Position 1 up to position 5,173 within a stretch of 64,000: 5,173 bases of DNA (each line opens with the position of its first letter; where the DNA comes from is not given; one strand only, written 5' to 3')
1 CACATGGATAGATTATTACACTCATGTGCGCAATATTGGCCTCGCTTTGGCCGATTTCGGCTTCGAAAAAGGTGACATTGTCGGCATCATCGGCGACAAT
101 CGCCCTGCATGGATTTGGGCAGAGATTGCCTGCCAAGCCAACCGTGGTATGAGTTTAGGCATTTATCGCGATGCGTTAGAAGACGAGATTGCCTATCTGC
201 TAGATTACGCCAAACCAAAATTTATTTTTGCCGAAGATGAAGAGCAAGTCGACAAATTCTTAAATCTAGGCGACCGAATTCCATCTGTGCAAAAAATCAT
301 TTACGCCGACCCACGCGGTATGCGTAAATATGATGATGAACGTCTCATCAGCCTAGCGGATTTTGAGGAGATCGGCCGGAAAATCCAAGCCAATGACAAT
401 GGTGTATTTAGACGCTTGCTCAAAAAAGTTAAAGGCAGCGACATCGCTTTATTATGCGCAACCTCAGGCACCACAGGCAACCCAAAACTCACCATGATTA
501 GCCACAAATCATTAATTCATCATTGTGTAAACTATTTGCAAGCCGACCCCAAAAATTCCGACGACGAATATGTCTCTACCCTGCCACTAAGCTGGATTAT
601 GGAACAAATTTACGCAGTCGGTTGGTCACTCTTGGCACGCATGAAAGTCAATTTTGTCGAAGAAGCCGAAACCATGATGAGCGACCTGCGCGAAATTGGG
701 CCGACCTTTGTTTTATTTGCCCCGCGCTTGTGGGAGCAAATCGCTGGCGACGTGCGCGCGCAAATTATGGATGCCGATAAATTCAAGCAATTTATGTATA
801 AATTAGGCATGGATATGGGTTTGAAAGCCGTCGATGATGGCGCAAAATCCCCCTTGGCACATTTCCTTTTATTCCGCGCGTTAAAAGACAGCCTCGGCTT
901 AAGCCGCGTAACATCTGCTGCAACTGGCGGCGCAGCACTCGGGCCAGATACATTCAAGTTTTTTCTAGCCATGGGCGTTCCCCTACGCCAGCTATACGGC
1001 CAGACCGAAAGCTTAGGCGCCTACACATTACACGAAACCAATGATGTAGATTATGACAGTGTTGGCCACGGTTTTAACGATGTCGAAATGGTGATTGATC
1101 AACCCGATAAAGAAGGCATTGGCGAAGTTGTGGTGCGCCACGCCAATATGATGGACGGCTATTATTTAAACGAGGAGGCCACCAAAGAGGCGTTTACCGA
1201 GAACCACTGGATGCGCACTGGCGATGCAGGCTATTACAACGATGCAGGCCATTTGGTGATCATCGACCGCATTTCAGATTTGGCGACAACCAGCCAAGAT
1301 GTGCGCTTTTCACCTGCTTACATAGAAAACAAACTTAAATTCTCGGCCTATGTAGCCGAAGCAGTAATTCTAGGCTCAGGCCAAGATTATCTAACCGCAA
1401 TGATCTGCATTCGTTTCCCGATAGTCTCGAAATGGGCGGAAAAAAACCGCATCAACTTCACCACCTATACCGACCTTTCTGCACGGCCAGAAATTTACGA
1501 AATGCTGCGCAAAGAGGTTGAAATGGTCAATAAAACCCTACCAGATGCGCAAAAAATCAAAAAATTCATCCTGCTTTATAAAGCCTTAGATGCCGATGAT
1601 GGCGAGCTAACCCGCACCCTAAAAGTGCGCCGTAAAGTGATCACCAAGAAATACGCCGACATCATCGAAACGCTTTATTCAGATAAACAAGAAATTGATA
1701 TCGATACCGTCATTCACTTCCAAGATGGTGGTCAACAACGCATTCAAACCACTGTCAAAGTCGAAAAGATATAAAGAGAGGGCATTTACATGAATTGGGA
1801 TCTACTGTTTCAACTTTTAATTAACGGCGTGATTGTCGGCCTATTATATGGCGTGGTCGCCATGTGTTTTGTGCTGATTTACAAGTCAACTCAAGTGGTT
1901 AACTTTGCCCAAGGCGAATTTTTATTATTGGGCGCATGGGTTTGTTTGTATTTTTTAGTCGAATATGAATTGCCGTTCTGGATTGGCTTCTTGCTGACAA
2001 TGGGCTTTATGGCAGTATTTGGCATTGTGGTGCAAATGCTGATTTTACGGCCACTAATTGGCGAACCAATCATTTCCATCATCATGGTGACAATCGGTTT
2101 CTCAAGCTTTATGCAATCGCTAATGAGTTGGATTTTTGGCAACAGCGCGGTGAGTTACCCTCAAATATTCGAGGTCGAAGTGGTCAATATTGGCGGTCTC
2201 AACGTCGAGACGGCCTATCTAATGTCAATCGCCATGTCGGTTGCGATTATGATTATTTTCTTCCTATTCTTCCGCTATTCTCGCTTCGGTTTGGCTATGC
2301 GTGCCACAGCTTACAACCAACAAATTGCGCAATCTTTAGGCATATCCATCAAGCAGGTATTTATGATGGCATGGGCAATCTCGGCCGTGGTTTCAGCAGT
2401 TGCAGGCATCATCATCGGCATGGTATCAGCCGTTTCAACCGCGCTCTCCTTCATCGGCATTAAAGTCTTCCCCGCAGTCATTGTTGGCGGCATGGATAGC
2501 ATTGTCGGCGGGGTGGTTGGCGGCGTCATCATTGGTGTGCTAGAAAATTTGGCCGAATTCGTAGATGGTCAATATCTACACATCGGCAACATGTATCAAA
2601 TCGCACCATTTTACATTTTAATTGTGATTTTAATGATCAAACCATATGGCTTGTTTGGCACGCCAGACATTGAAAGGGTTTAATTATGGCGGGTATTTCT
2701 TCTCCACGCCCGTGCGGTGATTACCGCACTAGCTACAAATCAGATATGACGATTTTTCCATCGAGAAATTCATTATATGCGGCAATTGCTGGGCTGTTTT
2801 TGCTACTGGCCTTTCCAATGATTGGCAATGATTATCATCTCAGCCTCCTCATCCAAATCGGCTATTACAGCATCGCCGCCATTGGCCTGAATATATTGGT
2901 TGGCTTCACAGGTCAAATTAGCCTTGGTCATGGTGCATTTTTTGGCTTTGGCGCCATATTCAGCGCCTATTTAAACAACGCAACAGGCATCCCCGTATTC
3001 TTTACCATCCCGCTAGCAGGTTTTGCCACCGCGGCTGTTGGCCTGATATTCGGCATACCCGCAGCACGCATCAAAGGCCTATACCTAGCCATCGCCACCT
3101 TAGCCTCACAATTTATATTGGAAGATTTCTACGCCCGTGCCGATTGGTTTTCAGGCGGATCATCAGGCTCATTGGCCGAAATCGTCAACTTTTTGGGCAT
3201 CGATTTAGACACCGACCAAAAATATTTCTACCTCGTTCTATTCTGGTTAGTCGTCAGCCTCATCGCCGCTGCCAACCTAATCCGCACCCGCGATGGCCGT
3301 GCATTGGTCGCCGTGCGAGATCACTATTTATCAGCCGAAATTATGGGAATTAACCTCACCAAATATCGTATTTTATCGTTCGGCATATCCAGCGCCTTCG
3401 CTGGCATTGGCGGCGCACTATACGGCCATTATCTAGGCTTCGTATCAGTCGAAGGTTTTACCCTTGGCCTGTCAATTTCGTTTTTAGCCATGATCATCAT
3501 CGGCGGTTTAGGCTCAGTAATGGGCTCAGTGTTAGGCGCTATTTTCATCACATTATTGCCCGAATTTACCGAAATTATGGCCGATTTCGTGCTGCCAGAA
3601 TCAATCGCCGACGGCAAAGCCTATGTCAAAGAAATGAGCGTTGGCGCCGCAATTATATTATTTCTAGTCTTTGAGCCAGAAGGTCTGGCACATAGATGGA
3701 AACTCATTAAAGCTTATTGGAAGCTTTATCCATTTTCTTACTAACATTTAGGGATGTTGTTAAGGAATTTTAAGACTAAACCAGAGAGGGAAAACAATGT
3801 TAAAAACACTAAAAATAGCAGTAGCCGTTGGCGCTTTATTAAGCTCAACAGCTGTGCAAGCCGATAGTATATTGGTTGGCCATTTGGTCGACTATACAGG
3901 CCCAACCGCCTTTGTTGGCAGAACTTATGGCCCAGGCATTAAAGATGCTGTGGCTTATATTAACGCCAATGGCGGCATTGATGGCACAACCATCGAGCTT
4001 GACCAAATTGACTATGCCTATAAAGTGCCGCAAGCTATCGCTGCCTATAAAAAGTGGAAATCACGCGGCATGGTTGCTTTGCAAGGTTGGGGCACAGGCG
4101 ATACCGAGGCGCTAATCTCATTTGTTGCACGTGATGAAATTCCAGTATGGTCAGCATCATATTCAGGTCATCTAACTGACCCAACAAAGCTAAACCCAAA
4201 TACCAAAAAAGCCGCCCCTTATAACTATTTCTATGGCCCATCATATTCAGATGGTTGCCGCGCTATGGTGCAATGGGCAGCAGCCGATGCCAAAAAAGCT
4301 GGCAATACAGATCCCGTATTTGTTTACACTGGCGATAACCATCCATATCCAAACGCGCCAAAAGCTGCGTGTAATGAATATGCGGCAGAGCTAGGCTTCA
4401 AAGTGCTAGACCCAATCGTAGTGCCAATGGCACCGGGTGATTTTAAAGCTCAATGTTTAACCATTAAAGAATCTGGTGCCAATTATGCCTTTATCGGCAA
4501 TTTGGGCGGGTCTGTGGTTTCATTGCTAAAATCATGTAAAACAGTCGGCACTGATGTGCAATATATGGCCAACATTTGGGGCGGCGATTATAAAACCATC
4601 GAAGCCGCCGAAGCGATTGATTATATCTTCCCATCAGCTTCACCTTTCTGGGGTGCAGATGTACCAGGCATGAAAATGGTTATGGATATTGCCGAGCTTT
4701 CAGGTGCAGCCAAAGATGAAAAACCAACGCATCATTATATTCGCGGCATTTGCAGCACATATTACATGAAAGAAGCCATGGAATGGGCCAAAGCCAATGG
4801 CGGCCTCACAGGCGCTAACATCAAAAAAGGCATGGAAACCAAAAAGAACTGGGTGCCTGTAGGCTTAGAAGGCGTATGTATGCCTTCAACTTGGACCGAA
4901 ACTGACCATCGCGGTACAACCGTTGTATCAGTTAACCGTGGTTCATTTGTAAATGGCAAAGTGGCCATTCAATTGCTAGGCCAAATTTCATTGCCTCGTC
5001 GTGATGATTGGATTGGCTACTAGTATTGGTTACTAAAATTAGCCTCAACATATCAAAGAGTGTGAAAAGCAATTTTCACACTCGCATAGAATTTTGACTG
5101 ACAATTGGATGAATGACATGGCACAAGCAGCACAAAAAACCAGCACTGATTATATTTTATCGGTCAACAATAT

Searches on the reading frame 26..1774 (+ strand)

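Call 61: search_protein_families(library=pfam, max_evalue=0.00001, proteins=[window:26-1774:+])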
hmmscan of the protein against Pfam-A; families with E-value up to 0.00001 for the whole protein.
window:26-1774:+ (582 aa): 2 families
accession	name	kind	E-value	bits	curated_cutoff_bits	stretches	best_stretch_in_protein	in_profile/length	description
PF00501.34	AMP-binding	-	1.4e-55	189.1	29.9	1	3-380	33-384/384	AMP-binding enzyme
PF23562.2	AMP-binding_C_3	-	3.4e-11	44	20.8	1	419-554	3-123/124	AMP-binding enzyme C-terminal domain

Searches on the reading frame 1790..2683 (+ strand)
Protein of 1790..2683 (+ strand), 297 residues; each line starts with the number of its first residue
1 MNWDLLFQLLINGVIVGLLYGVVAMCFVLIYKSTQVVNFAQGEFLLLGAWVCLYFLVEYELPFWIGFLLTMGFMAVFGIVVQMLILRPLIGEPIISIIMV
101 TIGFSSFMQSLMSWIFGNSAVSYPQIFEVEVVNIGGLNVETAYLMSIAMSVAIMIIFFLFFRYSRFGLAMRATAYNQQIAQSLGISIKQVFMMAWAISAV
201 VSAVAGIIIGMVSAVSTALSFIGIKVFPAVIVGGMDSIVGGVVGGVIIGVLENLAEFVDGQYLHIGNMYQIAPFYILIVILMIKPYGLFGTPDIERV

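Call 61: search_protein_families(library=pfam, max_evalue=0.00001, proteins=[window:1790-2683:+])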
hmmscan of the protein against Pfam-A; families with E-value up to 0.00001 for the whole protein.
window:1790-2683:+ (297 aa): 1 family
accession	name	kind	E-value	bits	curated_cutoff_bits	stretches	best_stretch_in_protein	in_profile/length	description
PF02653.21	BPD_transp_2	-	7.8e-30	104.4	26.8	1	10-280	2-263/269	Branched-chain amino acid transport system / permease component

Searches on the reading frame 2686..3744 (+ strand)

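Call 61: search_protein_families(library=pfam, max_evalue=0.00001, proteins=[window:2686-3744:+])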
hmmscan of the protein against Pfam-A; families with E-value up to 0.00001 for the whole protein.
window:2686-3744:+ (352 aa): 1 family
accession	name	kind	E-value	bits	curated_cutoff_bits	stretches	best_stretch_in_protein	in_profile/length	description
PF02653.21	BPD_transp_2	-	3.4e-44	151.4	26.8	1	52-301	3-252/269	Branched-chain amino acid transport system / permease component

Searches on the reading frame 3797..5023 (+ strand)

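Call 61: search_protein_families(library=pfam, max_evalue=0.00001, proteins=[window:3797-5023:+])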
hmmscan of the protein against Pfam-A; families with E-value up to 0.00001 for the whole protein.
window:3797-5023:+ (408 aa): 1 family
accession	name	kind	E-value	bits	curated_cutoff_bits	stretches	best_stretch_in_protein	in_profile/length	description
PF13458.12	Peripla_BP_6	-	1.1e-59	203.2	31.7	1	25-376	2-332/343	Periplasmic binding protein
